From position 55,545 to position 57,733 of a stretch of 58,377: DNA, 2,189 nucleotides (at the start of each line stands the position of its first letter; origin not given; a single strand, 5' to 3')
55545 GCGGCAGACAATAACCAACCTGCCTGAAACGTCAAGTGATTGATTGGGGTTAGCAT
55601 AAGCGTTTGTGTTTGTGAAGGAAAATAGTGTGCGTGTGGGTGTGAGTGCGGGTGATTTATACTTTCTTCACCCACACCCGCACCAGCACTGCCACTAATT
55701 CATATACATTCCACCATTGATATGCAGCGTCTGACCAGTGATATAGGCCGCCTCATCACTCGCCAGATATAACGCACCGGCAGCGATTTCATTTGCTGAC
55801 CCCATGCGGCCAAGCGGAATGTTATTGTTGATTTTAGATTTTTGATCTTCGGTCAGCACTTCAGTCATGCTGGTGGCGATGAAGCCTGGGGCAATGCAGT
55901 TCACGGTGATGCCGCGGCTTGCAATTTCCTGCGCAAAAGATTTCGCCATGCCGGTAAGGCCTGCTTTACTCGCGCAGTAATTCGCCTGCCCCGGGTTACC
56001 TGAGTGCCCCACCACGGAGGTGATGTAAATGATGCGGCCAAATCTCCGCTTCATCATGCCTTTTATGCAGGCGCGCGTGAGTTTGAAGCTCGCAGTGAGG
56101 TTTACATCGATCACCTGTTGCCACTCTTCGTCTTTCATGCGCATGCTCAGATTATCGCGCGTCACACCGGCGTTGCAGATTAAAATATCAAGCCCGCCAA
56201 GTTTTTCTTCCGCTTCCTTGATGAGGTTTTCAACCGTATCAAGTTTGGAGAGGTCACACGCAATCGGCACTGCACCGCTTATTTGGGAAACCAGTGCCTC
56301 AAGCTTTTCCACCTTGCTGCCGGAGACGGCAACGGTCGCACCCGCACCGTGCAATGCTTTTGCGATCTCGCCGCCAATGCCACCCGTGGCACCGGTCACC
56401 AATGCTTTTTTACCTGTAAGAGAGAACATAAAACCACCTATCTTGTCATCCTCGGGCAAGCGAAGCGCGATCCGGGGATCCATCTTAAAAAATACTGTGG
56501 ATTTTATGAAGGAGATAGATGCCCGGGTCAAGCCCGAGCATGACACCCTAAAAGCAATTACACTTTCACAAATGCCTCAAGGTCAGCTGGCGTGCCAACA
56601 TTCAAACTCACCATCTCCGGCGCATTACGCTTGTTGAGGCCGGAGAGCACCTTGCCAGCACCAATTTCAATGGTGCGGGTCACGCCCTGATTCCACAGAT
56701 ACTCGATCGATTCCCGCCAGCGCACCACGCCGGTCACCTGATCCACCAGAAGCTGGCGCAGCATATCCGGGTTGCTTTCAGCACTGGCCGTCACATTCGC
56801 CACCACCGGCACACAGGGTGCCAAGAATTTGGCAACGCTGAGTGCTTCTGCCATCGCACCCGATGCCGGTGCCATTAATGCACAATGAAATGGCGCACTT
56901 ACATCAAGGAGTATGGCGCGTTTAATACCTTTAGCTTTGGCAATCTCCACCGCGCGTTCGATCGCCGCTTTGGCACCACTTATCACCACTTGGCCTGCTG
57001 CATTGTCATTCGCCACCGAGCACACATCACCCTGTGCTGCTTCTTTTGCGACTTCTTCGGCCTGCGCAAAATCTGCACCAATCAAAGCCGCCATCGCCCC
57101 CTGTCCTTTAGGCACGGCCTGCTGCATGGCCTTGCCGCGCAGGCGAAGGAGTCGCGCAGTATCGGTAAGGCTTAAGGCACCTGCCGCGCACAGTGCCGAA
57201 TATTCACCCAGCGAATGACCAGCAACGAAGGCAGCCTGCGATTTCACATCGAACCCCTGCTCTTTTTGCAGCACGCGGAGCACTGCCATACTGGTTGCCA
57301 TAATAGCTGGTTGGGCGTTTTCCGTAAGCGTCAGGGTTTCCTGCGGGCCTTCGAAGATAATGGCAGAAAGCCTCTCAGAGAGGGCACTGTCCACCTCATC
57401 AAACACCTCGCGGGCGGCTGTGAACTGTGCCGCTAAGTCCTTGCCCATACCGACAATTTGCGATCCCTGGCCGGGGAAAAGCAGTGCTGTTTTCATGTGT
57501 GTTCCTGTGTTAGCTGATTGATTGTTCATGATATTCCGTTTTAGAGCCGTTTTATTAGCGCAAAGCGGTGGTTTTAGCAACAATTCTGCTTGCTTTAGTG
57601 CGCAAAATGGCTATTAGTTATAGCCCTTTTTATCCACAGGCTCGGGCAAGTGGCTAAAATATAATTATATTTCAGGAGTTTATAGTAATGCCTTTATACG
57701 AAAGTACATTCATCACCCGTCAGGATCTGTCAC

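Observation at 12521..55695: Seven loci built from 7-8 nt tandem units, with a different unit sequence at each locus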

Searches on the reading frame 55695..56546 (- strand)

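Call 15: search_protein_families(library=ncbifam, proteins=[window:55695-56546:-], max_evalue=0.00001)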
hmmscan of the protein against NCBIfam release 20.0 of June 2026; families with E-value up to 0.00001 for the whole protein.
window:55695-56546:- (283 aa): 234 families (the best 25 are shown)
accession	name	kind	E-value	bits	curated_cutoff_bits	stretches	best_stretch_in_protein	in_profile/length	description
NF009547.0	PRK12936.1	subfamily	1.4e-100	336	436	1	40-282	1-244/245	3-ketoacyl-(acyl-carrier-protein) reductase NodG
TIGR01830.1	3oxo_ACP_reduc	equivalog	2.5e-96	322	297.75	1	48-281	1-239/239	3-oxoacyl-[acyl-carrier-protein] reductase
NF004199.0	PRK05653.1-4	equivalog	7e-92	307.5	301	1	42-282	2-247/247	3-oxoacyl-ACP reductase FabG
NF004197.0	PRK05653.1-1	equivalog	7.5e-91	304.2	332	1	42-282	4-248/249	3-oxoacyl-ACP reductase FabG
NF009466.0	PRK12826.1-2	subfamily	4e-85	285.2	222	1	46-283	4-247/248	3-oxoacyl-ACP reductase FabG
NF004198.0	PRK05653.1-3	equivalog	7e-77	258.2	296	1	42-282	4-248/248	3-oxoacyl-ACP reductase FabG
TIGR01829.1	AcAcCoA_reduct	subfamily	2.1e-75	253.5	302.1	1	48-282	3-242/242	acetoacetyl-CoA reductase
NF009464.0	PRK12824.1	subfamily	3.9e-70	236.3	269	1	46-283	3-245/245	3-oxoacyl-ACP reductase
NF040605.2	mycolic_FabG1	exception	3.6e-68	229.9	420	1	47-282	3-231/233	3-oxoacyl-ACP reductase FabG1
NF004200.0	PRK05653.1-5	equivalog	1.1e-67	228.1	273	1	46-280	3-241/242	3-oxoacyl-ACP reductase FabG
NF005559.1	PRK07231.1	subfamily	4.5e-65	219.6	215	1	43-281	2-248/249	glucose 1-dehydrogenase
NF009546.0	PRK12935.1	equivalog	4.3e-64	216.4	418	1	40-282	1-247/247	acetoacetyl-CoA reductase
NF009468.0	PRK12826.1-4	equivalog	7.4e-63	212.6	318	1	41-280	3-247/256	SDR family oxidoreductase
NF053542.1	FlxB_rubin_SDR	equivalog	5.9e-62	209.5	340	1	46-280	1-239/239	flexirubin biosynthesis SDR family reductase FlxB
NF006070.0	PRK08213.1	subfamily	4.3e-61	206.7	279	1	40-281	7-257/259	gluconate 5-dehydrogenase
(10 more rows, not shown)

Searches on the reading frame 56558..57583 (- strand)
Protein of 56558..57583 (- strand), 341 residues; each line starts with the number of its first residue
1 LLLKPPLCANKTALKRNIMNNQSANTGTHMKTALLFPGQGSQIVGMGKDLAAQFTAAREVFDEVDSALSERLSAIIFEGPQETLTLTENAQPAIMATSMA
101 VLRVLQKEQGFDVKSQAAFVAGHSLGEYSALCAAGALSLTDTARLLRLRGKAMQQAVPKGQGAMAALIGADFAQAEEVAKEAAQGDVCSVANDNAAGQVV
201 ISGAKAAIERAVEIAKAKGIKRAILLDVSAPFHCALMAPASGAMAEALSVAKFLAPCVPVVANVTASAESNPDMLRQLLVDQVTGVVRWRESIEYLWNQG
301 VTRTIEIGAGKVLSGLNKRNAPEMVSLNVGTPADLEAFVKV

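Call 15: search_protein_families(library=ncbifam, proteins=[window:56558-57583:-], max_evalue=0.00001)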
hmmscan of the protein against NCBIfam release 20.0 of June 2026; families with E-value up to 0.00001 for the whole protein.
window:56558-57583:- (341 aa): 8 families
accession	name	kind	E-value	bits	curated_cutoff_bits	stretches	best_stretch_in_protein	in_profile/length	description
TIGR00128.1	fabD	equivalog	4.3e-98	328.4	260.9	1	30-321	1-287/290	ACP S-malonyltransferase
TIGR03131.1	malonate_mdcH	equivalog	4e-59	200.5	297.9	1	33-328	2-283/297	malonate decarboxylase subunit epsilon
NF045894.1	PKS_plus_SDR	equivalog_domain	4e-53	180.5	1740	1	24-321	524-815/1515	type I polyketide synthase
TIGR02813.1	omega_3_PfaA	subfamily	1.3e-45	154.8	1010.1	1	18-317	567-876/2582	polyketide-type polyunsaturated fatty acid synthase PfaA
NF037940.1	PKS_MbtD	equivalog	2e-21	75.8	1150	1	25-312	85-365/978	mycobactin polyketide synthase MbtD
NF037941.1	PKS_NbtC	equivalog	7.1e-18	64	1150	1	25-256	90-319/1027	nocobactin polyketide synthase NbtC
NF041183.1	Pks2_ls1_myc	equivalog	3.2e-15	54.1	2400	1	33-301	534-794/2086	sulfolipid-1 biosynthesis phthioceranic/hydroxyphthioceranic acid synthase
NF040607.1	mycolic_Pks13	equivalog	6.7e-15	53.6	2100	1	20-268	653-897/1680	polyketide synthase Pks13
